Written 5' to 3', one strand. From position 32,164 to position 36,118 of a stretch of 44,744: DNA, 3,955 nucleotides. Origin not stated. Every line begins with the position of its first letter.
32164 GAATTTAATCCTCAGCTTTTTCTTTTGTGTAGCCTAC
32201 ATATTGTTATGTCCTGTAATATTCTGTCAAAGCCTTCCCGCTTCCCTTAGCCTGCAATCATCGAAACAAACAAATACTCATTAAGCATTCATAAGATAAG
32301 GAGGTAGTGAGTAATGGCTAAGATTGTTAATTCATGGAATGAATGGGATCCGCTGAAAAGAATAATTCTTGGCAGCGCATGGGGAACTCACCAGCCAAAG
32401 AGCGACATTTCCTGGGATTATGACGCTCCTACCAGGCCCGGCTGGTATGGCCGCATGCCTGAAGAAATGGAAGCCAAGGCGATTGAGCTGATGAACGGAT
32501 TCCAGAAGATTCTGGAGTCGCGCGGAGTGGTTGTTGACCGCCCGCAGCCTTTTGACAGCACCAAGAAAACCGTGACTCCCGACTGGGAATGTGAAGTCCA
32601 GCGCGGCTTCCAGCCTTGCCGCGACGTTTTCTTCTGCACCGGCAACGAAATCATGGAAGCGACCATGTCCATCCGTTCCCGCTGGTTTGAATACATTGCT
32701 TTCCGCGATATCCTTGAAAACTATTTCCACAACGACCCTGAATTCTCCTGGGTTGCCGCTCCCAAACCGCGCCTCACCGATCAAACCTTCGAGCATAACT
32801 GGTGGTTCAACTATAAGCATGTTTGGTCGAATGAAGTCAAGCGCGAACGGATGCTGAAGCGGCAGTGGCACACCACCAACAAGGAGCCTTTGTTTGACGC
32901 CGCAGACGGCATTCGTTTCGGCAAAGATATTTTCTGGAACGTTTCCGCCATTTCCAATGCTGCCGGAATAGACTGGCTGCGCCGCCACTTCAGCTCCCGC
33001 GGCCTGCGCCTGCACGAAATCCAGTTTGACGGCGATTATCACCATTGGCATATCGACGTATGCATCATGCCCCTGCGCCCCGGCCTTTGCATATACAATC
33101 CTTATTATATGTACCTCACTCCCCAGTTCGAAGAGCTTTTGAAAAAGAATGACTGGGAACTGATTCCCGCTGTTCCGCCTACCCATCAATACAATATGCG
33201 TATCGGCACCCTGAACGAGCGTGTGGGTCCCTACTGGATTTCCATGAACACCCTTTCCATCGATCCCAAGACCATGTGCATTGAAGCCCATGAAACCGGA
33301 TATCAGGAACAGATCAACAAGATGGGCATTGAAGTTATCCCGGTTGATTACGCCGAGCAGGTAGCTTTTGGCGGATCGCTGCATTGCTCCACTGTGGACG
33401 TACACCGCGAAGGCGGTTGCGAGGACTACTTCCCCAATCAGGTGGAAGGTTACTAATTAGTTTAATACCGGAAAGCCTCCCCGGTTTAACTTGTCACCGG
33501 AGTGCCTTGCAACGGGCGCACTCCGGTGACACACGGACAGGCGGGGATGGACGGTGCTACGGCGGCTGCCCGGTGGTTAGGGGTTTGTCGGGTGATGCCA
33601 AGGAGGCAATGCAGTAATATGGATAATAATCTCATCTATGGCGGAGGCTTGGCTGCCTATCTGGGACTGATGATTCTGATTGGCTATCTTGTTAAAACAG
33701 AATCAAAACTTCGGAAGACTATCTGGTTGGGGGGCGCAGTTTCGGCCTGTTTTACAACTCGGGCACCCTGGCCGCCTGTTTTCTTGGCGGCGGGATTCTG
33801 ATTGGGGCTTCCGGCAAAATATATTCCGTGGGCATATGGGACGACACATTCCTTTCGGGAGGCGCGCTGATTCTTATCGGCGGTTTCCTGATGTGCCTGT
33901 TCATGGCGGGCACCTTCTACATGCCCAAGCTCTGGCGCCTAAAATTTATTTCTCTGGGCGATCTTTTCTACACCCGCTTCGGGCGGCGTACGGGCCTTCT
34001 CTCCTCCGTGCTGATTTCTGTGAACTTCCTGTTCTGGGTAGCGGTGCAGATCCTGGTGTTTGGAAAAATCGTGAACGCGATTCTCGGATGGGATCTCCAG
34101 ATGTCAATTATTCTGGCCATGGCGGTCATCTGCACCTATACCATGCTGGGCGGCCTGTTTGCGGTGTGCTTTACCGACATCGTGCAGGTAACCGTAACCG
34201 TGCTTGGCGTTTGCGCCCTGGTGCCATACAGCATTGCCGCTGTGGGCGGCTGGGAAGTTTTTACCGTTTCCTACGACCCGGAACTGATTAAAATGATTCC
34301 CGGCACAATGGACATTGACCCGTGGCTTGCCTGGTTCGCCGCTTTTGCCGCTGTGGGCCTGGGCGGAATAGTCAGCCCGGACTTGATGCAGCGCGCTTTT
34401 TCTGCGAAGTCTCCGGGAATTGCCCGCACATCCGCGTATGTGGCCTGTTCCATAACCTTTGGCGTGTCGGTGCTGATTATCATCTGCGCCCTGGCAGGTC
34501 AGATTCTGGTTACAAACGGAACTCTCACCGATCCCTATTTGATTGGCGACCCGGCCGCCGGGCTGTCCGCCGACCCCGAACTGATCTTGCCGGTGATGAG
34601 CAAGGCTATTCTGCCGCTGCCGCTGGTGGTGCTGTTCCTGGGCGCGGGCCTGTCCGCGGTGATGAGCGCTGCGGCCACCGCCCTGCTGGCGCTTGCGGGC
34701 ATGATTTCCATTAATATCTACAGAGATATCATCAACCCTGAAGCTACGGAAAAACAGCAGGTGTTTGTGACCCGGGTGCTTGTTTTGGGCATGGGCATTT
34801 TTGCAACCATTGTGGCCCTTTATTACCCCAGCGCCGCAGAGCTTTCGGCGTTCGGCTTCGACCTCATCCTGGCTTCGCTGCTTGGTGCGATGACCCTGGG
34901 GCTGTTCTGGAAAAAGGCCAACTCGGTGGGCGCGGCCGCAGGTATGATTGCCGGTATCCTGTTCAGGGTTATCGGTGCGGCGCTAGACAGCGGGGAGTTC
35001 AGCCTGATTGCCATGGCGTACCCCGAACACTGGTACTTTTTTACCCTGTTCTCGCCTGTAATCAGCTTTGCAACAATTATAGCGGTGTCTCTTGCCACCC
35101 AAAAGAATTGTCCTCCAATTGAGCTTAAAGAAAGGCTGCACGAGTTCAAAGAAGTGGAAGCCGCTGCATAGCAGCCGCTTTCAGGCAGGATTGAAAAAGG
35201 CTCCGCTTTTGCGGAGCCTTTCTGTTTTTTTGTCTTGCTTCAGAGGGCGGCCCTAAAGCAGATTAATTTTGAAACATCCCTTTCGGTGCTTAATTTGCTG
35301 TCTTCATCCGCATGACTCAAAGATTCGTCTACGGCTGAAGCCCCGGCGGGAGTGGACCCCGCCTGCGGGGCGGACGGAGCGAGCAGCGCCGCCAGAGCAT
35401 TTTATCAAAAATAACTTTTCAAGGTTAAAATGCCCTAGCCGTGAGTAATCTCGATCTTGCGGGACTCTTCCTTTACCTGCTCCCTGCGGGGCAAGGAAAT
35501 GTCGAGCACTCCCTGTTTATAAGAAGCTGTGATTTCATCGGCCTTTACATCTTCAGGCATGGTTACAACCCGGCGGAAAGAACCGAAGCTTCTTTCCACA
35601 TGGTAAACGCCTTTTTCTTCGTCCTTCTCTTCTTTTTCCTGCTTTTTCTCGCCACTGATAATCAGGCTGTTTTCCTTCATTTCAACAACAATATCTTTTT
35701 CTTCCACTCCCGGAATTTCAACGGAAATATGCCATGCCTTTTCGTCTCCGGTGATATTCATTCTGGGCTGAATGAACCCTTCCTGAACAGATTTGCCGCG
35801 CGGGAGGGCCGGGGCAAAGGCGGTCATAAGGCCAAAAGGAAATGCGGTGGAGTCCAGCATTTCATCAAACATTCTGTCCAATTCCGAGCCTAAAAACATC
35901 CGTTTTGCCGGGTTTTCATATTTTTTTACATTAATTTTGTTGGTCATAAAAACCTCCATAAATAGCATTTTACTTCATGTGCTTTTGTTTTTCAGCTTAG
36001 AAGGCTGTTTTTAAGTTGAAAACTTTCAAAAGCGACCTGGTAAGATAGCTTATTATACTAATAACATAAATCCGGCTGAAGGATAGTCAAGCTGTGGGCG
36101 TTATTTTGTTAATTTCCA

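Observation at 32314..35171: Glycine-amidinotransferase-family enzyme coupled only to a sodium:solute symporter (cassette A): candidate uncharacterised guanidino-compound uptake/transamidination module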

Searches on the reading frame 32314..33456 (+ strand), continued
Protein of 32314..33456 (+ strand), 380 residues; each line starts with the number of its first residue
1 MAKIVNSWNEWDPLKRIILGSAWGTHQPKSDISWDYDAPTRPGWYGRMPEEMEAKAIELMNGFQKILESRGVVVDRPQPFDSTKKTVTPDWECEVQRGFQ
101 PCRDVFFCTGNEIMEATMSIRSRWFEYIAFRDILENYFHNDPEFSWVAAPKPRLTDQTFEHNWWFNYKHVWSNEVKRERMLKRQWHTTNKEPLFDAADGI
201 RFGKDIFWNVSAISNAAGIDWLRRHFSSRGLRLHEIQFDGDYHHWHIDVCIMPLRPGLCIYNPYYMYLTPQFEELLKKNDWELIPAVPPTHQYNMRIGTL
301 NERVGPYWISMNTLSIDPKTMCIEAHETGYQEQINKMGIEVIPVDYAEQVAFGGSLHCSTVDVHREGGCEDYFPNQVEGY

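Call 80: list_cluster_members(proteins=[window:32314-33456:+, P0003, P0006, P0016, P0024, P0133, P0134, P0149])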
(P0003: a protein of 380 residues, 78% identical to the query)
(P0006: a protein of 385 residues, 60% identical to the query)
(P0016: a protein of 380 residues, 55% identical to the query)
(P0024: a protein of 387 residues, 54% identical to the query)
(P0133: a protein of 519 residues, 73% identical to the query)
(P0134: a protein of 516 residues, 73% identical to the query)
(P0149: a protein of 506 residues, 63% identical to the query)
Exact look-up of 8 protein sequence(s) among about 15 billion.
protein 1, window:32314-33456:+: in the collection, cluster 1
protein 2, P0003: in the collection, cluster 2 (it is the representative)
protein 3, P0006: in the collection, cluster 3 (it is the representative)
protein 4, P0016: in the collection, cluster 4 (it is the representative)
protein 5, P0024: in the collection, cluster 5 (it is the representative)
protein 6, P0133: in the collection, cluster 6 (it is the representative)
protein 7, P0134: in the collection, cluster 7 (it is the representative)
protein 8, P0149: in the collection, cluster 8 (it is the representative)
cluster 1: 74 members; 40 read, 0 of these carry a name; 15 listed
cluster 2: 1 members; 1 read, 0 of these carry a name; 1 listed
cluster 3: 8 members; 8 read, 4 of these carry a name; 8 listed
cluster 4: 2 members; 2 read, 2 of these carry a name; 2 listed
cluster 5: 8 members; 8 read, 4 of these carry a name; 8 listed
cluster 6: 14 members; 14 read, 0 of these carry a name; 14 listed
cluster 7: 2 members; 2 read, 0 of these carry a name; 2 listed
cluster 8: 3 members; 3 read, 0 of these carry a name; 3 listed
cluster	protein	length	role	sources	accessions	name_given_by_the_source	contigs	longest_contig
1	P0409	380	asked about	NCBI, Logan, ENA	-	-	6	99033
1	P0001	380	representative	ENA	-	-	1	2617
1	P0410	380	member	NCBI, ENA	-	-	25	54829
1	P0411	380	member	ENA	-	-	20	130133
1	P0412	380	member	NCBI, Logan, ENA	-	-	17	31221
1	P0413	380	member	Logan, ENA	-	-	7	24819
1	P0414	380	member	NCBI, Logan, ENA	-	-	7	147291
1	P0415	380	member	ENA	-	-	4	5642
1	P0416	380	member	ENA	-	-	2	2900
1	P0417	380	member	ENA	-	-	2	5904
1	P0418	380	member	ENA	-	-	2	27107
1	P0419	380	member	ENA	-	-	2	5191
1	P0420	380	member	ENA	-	-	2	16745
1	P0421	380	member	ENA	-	-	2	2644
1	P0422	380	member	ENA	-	-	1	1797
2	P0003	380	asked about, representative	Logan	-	-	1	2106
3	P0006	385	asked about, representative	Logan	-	-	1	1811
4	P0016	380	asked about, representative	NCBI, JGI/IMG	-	glycine amidinotransferase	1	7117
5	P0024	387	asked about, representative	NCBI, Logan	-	-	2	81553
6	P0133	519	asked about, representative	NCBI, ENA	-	-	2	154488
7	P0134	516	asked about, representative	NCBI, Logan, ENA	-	-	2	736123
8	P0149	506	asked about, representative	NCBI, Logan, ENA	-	-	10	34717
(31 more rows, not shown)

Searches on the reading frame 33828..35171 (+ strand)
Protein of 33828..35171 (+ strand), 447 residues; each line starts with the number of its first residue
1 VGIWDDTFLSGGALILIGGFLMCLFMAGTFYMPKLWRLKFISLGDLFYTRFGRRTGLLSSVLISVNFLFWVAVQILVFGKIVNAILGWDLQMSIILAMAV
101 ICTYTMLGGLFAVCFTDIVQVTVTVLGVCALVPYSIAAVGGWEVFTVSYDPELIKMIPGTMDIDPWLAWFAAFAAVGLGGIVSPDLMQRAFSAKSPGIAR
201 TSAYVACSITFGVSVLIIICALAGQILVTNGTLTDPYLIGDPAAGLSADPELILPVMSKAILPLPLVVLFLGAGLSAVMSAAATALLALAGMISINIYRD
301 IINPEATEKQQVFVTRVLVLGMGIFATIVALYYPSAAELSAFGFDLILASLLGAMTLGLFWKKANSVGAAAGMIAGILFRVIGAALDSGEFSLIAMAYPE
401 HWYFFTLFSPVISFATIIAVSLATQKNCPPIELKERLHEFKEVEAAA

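Call 8: search_protein_families(library=pfam, proteins=[window:33828-35171:+], max_evalue=0.01)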
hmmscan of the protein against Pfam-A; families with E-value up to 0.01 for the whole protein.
window:33828-35171:+ (447 aa): 1 family
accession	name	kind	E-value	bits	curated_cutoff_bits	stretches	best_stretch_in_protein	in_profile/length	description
PF00474.23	SSF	-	2.1e-36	126.1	22.8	1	2-376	29-406/406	Sodium:solute symporter family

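Call 9: search_protein_families(library=ncbifam, proteins=[window:33828-35171:+], max_evalue=0.01)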
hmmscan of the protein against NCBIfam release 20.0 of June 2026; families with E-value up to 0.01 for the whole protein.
window:33828-35171:+ (447 aa): 8 families
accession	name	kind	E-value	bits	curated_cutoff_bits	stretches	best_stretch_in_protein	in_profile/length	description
TIGR00813.1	sss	superfamily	1.8e-44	152.4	184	1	2-376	29-411/411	sodium/solute symporter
TIGR03648.1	Na_symport_lg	subfamily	2.7e-29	102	320.75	2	260-427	356-533/547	VC_2705 family sodium/solute symporter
TIGR02121.1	Na_Pro_sym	equivalog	2.8e-27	95.6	515.5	1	15-390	78-444/488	sodium/proline symporter PutP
TIGR02119.1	panF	equivalog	7.8e-21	74.6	328.05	1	37-393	103-447/471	sodium/pantothenate symporter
NF011948.0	PRK15419.1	equivalog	8.6e-13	48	955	1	20-381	87-442/502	sodium/proline symporter PutP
NF007790.0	PRK10484.1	equivalog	1.8e-12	46.9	401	1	24-391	86-459/527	solute:sodium symporter family transporter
NF009135.0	PRK12488.1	subfamily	2.1e-10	39.8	850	1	65-382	155-474/549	cation/acetate symporter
NF006903.2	PRK09395.1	subfamily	4.3e-10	38.6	750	1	57-425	150-522/552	cation/acetate symporter ActP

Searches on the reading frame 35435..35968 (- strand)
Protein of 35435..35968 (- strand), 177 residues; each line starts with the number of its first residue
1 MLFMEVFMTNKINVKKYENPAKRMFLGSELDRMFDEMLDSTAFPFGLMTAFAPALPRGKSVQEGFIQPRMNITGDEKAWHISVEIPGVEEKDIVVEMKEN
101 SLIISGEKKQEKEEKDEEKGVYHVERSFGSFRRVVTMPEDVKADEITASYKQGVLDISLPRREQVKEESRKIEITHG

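Call 8: search_protein_families(library=pfam, proteins=[window:35435-35968:-], max_evalue=0.01)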
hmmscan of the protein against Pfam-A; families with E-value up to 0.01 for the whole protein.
window:35435-35968:- (177 aa): 3 families
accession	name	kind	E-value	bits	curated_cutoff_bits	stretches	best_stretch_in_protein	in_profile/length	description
PF00011.27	HSP20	-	5.4e-23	81.5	20.8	1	73-175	3-102/102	Hsp20/alpha crystallin family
PF17886.7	ArsA_HSP20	-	1.6e-08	34.4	22.5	1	78-158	3-62/63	HSP20-like domain found in ArsA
PF04969.22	CS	-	0.0035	18.7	21.3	1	81-159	14-76/78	CS domain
